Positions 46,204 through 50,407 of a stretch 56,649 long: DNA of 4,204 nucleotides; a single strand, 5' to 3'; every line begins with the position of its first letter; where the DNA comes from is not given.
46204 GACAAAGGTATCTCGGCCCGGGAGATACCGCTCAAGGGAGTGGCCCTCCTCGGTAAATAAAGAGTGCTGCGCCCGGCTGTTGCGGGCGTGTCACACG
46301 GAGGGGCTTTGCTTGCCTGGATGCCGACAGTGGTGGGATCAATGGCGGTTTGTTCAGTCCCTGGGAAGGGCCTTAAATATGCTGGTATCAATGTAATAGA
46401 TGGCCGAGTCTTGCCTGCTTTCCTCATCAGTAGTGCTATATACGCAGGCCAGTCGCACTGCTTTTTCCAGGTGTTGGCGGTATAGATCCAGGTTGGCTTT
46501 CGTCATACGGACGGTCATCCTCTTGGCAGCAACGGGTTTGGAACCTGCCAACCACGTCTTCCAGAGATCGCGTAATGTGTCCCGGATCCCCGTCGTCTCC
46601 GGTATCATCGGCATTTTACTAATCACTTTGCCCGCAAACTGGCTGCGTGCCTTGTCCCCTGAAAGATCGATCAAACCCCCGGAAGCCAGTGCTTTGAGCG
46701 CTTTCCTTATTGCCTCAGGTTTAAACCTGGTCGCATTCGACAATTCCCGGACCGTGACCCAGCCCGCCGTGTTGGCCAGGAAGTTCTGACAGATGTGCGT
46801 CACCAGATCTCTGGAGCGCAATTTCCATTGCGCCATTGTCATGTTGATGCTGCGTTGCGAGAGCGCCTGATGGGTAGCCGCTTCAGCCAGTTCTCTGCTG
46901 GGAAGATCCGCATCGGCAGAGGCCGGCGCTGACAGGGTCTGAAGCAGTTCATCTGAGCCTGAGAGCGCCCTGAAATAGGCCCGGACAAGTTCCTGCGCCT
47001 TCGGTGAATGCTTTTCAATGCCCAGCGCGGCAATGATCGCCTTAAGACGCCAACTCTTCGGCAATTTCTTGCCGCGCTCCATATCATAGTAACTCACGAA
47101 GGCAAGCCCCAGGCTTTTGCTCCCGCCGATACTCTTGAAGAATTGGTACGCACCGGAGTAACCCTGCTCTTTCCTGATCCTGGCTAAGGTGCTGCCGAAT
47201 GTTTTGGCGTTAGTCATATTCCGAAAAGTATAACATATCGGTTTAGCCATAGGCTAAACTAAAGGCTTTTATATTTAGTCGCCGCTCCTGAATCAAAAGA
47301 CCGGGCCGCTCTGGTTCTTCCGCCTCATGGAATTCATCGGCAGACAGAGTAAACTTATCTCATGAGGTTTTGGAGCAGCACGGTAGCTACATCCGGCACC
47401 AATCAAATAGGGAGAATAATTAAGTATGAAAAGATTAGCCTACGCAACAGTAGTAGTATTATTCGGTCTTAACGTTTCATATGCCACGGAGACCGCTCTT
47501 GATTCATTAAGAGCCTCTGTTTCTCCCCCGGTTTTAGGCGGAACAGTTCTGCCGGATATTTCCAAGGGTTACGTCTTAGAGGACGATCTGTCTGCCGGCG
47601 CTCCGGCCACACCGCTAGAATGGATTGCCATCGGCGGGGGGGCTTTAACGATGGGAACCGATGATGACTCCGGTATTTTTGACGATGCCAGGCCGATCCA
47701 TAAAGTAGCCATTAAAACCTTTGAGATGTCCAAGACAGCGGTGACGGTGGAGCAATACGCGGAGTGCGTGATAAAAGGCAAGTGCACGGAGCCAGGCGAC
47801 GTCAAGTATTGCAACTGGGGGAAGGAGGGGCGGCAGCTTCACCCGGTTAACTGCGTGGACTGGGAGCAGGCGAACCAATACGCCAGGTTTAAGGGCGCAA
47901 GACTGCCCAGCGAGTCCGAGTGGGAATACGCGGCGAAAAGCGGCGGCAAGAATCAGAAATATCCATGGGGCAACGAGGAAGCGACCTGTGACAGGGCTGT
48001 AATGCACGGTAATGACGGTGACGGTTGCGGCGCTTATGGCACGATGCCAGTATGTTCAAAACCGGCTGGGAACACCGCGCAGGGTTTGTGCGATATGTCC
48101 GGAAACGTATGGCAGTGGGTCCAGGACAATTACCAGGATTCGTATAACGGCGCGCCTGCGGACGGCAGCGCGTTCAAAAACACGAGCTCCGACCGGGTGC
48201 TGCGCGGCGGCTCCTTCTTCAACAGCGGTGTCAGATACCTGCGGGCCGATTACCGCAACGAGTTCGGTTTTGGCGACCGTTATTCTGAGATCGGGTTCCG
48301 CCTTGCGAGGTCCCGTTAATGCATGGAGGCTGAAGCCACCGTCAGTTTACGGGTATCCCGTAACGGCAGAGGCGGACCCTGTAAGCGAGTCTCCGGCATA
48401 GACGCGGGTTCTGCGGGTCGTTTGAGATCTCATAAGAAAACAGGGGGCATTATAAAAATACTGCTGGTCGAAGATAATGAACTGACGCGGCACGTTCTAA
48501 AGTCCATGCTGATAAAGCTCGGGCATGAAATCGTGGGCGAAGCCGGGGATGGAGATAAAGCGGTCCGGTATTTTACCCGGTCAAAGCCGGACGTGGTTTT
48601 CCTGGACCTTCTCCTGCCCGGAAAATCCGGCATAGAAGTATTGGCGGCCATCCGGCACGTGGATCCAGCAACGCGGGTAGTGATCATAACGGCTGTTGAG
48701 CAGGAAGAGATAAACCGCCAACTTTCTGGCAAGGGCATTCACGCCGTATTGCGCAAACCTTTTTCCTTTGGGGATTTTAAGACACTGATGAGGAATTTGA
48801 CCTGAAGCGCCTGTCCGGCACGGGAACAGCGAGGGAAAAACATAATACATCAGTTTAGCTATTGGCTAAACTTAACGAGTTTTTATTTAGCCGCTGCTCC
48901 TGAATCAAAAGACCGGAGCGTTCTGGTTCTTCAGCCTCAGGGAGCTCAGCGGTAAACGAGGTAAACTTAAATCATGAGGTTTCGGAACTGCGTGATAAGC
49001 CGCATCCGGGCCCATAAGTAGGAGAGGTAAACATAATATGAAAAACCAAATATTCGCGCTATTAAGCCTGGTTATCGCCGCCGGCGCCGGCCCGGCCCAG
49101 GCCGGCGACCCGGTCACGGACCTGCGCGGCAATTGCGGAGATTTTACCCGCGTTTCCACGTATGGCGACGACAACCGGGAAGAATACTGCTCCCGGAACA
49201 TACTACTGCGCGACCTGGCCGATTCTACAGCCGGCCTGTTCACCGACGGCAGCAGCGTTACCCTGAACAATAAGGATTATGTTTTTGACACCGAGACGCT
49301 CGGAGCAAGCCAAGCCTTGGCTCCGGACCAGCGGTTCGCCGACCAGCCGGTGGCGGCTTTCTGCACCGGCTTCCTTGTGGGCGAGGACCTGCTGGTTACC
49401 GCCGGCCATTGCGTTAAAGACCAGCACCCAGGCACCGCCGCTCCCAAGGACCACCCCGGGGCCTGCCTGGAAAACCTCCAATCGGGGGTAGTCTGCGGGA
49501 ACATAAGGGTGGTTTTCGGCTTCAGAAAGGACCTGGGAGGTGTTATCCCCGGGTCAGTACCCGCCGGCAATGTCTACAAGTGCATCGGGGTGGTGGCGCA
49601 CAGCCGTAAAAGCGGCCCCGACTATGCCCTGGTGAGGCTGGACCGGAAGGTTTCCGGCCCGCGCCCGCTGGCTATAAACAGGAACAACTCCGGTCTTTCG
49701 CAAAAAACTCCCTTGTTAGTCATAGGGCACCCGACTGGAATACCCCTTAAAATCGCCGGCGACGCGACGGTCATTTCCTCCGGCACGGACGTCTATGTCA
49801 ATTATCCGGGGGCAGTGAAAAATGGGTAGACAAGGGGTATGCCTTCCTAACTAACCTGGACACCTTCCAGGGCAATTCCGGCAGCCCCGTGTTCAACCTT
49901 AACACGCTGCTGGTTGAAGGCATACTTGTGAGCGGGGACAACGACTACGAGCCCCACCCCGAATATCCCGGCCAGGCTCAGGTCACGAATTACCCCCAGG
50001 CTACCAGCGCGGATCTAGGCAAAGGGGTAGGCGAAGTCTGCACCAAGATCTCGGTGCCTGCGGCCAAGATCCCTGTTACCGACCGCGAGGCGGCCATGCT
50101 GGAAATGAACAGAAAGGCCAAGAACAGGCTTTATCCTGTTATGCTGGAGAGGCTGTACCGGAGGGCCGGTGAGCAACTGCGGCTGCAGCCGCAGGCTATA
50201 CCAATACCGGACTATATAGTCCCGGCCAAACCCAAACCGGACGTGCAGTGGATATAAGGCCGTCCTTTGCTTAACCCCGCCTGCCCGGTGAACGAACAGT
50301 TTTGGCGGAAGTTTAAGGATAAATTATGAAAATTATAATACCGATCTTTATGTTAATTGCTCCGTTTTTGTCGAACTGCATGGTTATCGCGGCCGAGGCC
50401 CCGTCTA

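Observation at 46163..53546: About 7 kb accessory block bracketed by a decayed duplicate of the target gene's promoter and 5' end, with no mobility gene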

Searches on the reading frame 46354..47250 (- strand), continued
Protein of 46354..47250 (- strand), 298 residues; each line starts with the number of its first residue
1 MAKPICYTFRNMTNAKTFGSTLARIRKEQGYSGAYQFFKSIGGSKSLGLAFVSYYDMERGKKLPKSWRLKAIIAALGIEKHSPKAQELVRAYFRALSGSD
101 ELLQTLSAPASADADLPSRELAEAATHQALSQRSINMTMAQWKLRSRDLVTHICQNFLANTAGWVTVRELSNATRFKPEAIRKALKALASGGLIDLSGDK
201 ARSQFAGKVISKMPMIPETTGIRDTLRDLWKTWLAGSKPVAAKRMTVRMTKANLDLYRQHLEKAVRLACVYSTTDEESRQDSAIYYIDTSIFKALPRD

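Call 77: find_encoding_contigs(protein=P0070, flank=10000, max_places=1)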
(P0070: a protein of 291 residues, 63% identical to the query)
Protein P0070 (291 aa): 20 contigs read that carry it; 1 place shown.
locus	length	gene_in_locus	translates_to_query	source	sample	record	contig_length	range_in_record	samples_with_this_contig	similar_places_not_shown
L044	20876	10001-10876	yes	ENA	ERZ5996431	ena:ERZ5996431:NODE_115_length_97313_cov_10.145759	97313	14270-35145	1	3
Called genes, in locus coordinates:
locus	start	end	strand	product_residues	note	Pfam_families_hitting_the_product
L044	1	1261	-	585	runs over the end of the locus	-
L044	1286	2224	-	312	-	-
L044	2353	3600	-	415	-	-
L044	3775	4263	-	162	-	-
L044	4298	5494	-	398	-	PF00753:Lactamase_B, PF19583:ODP, PF00258:Flavodoxin_1 (weak)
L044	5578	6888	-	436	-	PF01225:Mur_ligase, PF08245:Mur_ligase_M, PF02875:Mur_ligase_C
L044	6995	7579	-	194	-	-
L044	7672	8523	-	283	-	-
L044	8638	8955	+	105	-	-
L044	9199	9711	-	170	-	-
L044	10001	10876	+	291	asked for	-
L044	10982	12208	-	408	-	-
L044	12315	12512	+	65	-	PF20095:DUF6485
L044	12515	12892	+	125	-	PF01042:Ribonuc_L-PSP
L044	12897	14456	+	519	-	PF02446:Glyco_hydro_77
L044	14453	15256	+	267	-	PF16811:TAtT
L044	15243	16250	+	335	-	PF03480:DctP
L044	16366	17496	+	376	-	PF00999:Na_H_Exchanger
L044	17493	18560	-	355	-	PF03781:FGE-sulfatase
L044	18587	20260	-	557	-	PF01268:FTHFS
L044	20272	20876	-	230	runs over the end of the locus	-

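Call 94: search_protein_families(library=pfam, proteins=[L042:8879-9775:-, L043:9096-9941:+, L044:9199-9711:-, L035:9104-9787:-], max_evalue=0.01)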
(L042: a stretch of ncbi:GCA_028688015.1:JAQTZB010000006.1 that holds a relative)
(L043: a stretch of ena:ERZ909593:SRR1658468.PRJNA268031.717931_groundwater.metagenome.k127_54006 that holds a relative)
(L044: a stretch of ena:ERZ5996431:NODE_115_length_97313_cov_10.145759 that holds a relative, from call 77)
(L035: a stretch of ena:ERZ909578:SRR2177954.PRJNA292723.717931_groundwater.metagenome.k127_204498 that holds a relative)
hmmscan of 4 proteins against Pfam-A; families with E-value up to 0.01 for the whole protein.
L042:8879-9775:- (298 aa): 0 families

L043:9096-9941:+ (281 aa): 4 families
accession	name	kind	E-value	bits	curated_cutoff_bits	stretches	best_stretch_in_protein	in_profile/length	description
PF12802.13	MarR_2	-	0.00028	21.4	27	1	145-181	16-52/61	MarR family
PF09339.16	HTH_IclR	-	0.00046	20.4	22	1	144-181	13-50/52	IclR helix-turn-helix domain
PF00392.27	GntR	-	0.0023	18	27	0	151-181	26-56/64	Bacterial regulatory proteins, gntR family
PF19187.6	HTH_PafC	-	0.0058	16.9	32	0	147-198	16-68/115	PafC helix-turn-helix domain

L044:9199-9711:- (170 aa): 0 families

L035:9104-9787:- (227 aa): 0 families

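Call 96: predict_structure(alignment_id=A5)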
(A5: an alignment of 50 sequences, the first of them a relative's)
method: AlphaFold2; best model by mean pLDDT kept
length: 298 residues; sequences in the alignment: 50
mean_pLDDT: 79.8   pTM: 0.62
mean pLDDT of the five models: 79.8, 79.3, 78.3, 77.2, 76.7
residues with pLDDT >= 90: 108; 70-90: 115; 50-70: 60; < 50: 15
segments of 3 or more residues with pLDDT < 50: 111-116, 294-298
pLDDT, mean of each block of 10 residues (from residue 1): 51 84 92 90 88 92 91 89 88 86 66 48 61 78 94 90 90 92 97 96 85 82 90 76 60 70 74 66 73 46
secondary structure, 60 per line:
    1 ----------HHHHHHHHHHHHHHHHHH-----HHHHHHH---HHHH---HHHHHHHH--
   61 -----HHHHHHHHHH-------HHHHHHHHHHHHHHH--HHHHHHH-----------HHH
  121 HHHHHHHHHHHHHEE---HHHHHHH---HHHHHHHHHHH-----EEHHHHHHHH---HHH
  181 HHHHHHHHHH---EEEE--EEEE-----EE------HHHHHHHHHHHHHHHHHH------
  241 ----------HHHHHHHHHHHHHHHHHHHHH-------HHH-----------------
elements in order: H11-28 H34-40 H44-47 H51-58 H66-75 H83-97 H100-106 H118-133 H139-145 H149-159 H167-174 H178-190 E194-197 E200-203 H217-234 H251-271

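Call 99: fold_search(model_id=the predicted structure, library=pdb)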
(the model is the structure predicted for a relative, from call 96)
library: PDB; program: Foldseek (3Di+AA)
matches with E <= 10: 1204; with E <= 0.001: 0
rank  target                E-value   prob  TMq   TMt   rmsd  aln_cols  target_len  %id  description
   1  2b5a_C                9.0e-03  1.00  0.20  0.72   4.3        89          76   22  C.BclI, Control Element of the BclI Restriction-Modification System (released 2006-01-03)
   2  2b5a_A                1.0e-02  1.00  0.20  0.70   4.4        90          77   22  C.BclI, Control Element of the BclI Restriction-Modification System (released 2006-01-03)
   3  2b5a_B                1.2e-02  1.00  0.21  0.72   3.8        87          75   23  C.BclI, Control Element of the BclI Restriction-Modification System (released 2006-01-03)
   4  3f51_B                1.8e-02  1.00  0.21  0.58   6.5        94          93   18  Crystal Structure of the clp gene regulator ClgR from Corynebacterium glutamicum (released 2008-11-18)
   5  5woq_B                1.9e-02  1.00  0.21  0.65   5.1        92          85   17  Crystal structure of an XRE family protein transcriptional regulator from Mycobacterium smegmatis (released 2017-08-16)
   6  3f52_E                2.2e-02  1.00  0.20  0.69   2.5        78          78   20  Crystal structure of the clp gene regulator ClgR from C. glutamicum (released 2008-11-18)
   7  5woq_A                2.3e-02  1.00  0.21  0.68   3.6        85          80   19  Crystal structure of an XRE family protein transcriptional regulator from Mycobacterium smegmatis (released 2017-08-16)
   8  5w4n_A                2.5e-02  0.66  0.17  0.19  19.9       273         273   14  Crystal structure of Streptococcus dysgalactiae SHP pheromone receptor Rgg2(C45S) (released 2017-10-25)
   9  3f51_F                2.9e-02  1.00  0.21  0.59   6.7        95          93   18  Crystal Structure of the clp gene regulator ClgR from Corynebacterium glutamicum (released 2008-11-18)
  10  3f51_A                3.0e-02  1.00  0.21  0.59   6.3        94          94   20  Crystal Structure of the clp gene regulator ClgR from Corynebacterium glutamicum (released 2008-11-18)
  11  3f52_A                3.3e-02  1.00  0.20  0.66   3.8        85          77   16  Crystal structure of the clp gene regulator ClgR from C. glutamicum (released 2008-11-18)
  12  5woq_C                3.9e-02  1.00  0.21  0.67   5.1        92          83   17  Crystal structure of an XRE family protein transcriptional regulator from Mycobacterium smegmatis (released 2017-08-16)
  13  6pcp_B                3.9e-02  0.95  0.18  0.34  14.2       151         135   13  Mechanism for regulation of DNA binding of Bordetella bronchiseptica BpsR by 6-hydroxynicotinic acid (released 2019-11-06)
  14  3f51_D                4.1e-02  1.00  0.21  0.59   6.3        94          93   18  Crystal Structure of the clp gene regulator ClgR from Corynebacterium glutamicum (released 2008-11-18)
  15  8tac_A                4.8e-02  1.00  0.19  0.68   5.3        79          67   25  Designed DNA binding protein (released 2024-08-28)
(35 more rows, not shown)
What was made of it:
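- On XRE-family transcriptional regulator: The fold of the N-terminal domain matches XRE and C-proteins (Foldseek probability 1.0, E about 0.01; call 99).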

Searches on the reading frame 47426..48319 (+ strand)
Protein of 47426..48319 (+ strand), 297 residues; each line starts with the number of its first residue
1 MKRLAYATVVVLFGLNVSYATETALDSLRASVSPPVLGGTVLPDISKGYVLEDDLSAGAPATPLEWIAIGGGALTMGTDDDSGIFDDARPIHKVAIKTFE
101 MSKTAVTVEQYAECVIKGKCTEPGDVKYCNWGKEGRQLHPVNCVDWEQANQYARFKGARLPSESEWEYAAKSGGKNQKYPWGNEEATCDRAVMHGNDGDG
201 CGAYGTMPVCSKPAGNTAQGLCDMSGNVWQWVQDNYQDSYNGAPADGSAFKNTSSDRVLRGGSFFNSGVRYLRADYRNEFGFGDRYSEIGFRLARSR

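Call 10: search_protein_families(library=pfam, proteins=[window:47426-48319:+], max_evalue=0.01)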
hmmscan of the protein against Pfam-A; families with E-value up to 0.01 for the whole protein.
window:47426-48319:+ (297 aa): 1 family
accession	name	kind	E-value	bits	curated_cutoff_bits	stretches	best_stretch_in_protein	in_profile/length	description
PF03781.23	FGE-sulfatase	-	9.4e-52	176.6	23.3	1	65-295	4-255/255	Sulfatase-modifying factor enzyme 1-like domain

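Call 11: search_protein_families(library=ncbifam, proteins=[window:47426-48319:+], max_evalue=0.01)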
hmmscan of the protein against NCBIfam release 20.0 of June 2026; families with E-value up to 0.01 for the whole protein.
window:47426-48319:+ (297 aa): 8 families
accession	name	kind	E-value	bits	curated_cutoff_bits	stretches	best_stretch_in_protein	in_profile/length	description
TIGR03440.2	egtB_TIGR03440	equivalog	4.6e-29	101.7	360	2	137-294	272-413/413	ergothioneine biosynthesis protein EgtB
NF051459.1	pyoverdine_PvdO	equivalog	2.4e-27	95.7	500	1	65-295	35-278/280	dihydropyoverdine dehydrogenase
NF041186.1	SenA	equivalog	2.7e-27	96.2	420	2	139-294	271-381/382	selenoneine synthase SenA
TIGR03525.2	GldK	equivalog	2.2e-25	89.8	350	2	145-295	243-405/408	T9SS ring complex lipoprotein PorK/GldK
TIGR03524.1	GldJ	equivalog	2.6e-09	36.3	458.2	1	62-115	57-110/559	gliding motility lipoprotein GldJ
TIGR02171.1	Fb_sc_TIGR02171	subfamily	4.1e-09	35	544.35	1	142-268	143-252/912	TIGR02171 family lipoprotein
TIGR04344.1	ovoA_Nterm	equivalog_domain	1.6e-08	33.8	400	1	140-293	297-443/444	5-histidylcysteine sulfoxide synthase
TIGR03530.1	GldJ_short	equivalog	8.4e-05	21.6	382.9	0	158-177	210-229/396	gliding motility lipoprotein GldJ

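Call 58: search_protein_families(library=padloc, proteins=[window:47426-48319:+], max_evalue=0.01)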
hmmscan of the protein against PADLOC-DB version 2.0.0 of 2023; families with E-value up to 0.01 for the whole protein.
window:47426-48319:+ (297 aa): 0 families

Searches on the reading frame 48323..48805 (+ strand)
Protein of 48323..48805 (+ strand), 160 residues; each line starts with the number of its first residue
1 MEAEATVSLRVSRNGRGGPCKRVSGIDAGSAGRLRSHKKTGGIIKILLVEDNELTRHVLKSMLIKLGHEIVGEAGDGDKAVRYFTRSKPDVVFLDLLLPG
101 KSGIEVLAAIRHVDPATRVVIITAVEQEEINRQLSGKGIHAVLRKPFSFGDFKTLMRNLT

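Call 10: search_protein_families(library=pfam, proteins=[window:48323-48805:+], max_evalue=0.01)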
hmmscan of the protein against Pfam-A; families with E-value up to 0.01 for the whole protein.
window:48323-48805:+ (160 aa): 1 family
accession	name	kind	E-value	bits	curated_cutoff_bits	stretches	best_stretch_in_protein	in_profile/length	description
PF00072.30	Response_reg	-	5e-23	81.8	30.2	1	46-154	1-108/111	Response regulator receiver domain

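Call 11: search_protein_families(library=ncbifam, proteins=[window:48323-48805:+], max_evalue=0.01)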
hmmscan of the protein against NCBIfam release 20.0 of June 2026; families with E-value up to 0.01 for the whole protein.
window:48323-48805:+ (160 aa): 102 families (the best 25 are shown)
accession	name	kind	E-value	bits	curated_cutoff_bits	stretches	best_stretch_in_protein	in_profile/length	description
NF041367.1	CheY_Halo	equivalog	6e-21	75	200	1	46-148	1-102/114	chemotaxis protein CheY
NF008469.0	PRK11361.1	equivalog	2.7e-15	56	714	1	43-157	4-117/461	acetoacetate metabolism transcriptional regulator AtoC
TIGR02875.1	spore_0_A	equivalog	4.8e-15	55.5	200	1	44-159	3-121/262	sporulation transcription factor Spo0A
NF009206.0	PRK12555.1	subfamily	9.1e-15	54.4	342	1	44-135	1-92/340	chemotaxis-specific protein-glutamate methyltransferase CheB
NF011896.0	PRK15369.1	equivalog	1.3e-14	54.3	242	1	44-139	4-100/211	two component system response regulator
TIGR02956.1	TMAO_torS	equivalog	2.1e-14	52.6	676.5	1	44-152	702-812/967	TMAO reductase system sensor histidine kinase/response regulator TorS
NF007935.0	PRK10651.1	equivalog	3.1e-14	52.7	250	1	44-129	7-93/216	two-component system response regulator NarL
NF046022.1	RespRegCpdRBruc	equivalog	4.9e-14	52.4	180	1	44-152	2-109/120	cell cycle two-component system response regulator CpdR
TIGR01818.1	ntrC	equivalog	6e-14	51.7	558.6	1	46-155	1-109/463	nitrogen regulation protein NR(I)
NF008302.0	PRK11091.1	equivalog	1.5e-13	49.9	838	1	37-159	519-642/779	aerobic respiration two-component sensor histidine kinase ArcB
TIGR02154.1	PhoB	equivalog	1.6e-13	50.5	296.2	1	45-149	4-109/226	phosphate regulon transcriptional regulator PhoB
NF007969.0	PRK10693.1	equivalog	3e-13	49.5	329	1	45-148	9-111/337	two-component system response regulator RssB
NF007018.1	PRK09483.1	equivalog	3.3e-13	49.8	280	1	43-142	1-101/217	UvrY/SirA/GacA family response regulator transcription factor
NF045944.1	ResRegRpaBCyano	equivalog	3.7e-13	49.4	330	1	47-152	1-104/229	response regulator transcription factor RpaB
NF008078.0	PRK10816.1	equivalog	5.4e-13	49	336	1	45-157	2-113/223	two-component system response regulator PhoP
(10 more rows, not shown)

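Call 57: search_protein_families(library=pfam, proteins=[window:48323-48805:+], max_evalue=5)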
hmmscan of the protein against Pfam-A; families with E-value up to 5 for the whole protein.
window:48323-48805:+ (160 aa): 2 families
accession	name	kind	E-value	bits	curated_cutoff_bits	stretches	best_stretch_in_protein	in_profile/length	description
PF00072.30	Response_reg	-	5e-23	81.8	30.2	1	46-154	1-108/111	Response regulator receiver domain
PF21332.3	AmiR_N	-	0.015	15.7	27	1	87-148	39-99/111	AmiR, N-terminal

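Call 58: search_protein_families(library=padloc, proteins=[window:48323-48805:+], max_evalue=0.01)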
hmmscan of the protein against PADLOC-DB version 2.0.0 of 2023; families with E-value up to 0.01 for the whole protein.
window:48323-48805:+ (160 aa): 3 families
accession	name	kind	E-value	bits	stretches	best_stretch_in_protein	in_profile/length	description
PDLC00405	SduA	-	1.1e-08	33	1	45-134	8-105/323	DUF4263 domain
PDLC04055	PD-T4-6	-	6.3e-07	26.5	1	35-159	357-482/496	-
PDLC04725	PDC-M60B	-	0.00053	17.8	0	44-100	4-61/158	-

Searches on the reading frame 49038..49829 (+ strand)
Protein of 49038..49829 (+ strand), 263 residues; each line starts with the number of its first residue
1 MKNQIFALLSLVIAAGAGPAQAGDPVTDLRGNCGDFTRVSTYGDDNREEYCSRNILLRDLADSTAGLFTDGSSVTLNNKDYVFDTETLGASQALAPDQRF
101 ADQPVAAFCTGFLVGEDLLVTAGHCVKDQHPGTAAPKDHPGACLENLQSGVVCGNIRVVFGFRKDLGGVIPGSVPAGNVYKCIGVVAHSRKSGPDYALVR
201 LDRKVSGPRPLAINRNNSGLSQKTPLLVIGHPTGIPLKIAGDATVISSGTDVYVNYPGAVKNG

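Call 10: search_protein_families(library=pfam, proteins=[window:49038-49829:+], max_evalue=0.01)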
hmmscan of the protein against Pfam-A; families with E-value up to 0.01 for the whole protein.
window:49038-49829:+ (263 aa): 2 families
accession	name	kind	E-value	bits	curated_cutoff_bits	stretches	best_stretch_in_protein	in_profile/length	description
PF13365.12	Trypsin_2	-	9.8e-09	36.5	27.6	1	109-248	1-100/144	Trypsin-like peptidase domain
PF00089.32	Trypsin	-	9.9e-07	29.2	20.6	1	107-129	25-47/220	Trypsin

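Call 11: search_protein_families(library=ncbifam, proteins=[window:49038-49829:+], max_evalue=0.01)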
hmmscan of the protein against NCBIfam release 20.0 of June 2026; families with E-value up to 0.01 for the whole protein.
window:49038-49829:+ (263 aa): 0 families

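Call 58: search_protein_families(library=padloc, proteins=[window:49038-49829:+], max_evalue=0.01)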
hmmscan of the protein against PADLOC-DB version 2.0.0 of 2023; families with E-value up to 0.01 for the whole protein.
window:49038-49829:+ (263 aa): 0 families

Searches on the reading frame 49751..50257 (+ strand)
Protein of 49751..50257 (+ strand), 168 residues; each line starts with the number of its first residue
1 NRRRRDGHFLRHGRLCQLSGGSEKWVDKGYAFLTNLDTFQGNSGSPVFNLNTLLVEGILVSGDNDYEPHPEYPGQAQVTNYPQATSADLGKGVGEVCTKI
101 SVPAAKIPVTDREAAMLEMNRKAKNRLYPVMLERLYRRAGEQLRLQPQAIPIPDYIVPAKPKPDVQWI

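Call 57: search_protein_families(library=pfam, proteins=[window:49751-50257:+], max_evalue=5)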
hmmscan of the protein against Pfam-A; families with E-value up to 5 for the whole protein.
window:49751-50257:+ (168 aa): 3 families
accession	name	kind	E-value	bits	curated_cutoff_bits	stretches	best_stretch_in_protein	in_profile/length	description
PF10459.15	Peptidase_S46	-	0.00065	18.9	22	1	29-55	621-647/698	Peptidase S46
PF00089.32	Trypsin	-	0.0054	17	20.6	1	35-75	172-209/220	Trypsin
PF13365.12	Trypsin_2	-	0.0065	17.6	27.6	1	9-51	97-138/144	Trypsin-like peptidase domain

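Call 58: search_protein_families(library=padloc, proteins=[window:49751-50257:+], max_evalue=0.01)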
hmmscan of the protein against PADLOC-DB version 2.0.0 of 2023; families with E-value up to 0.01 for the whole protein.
window:49751-50257:+ (168 aa): 1 family
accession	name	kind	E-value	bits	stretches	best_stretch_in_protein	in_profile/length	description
PDLC05022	PDC-S45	-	0.007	13.3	1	31-52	191-212/293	-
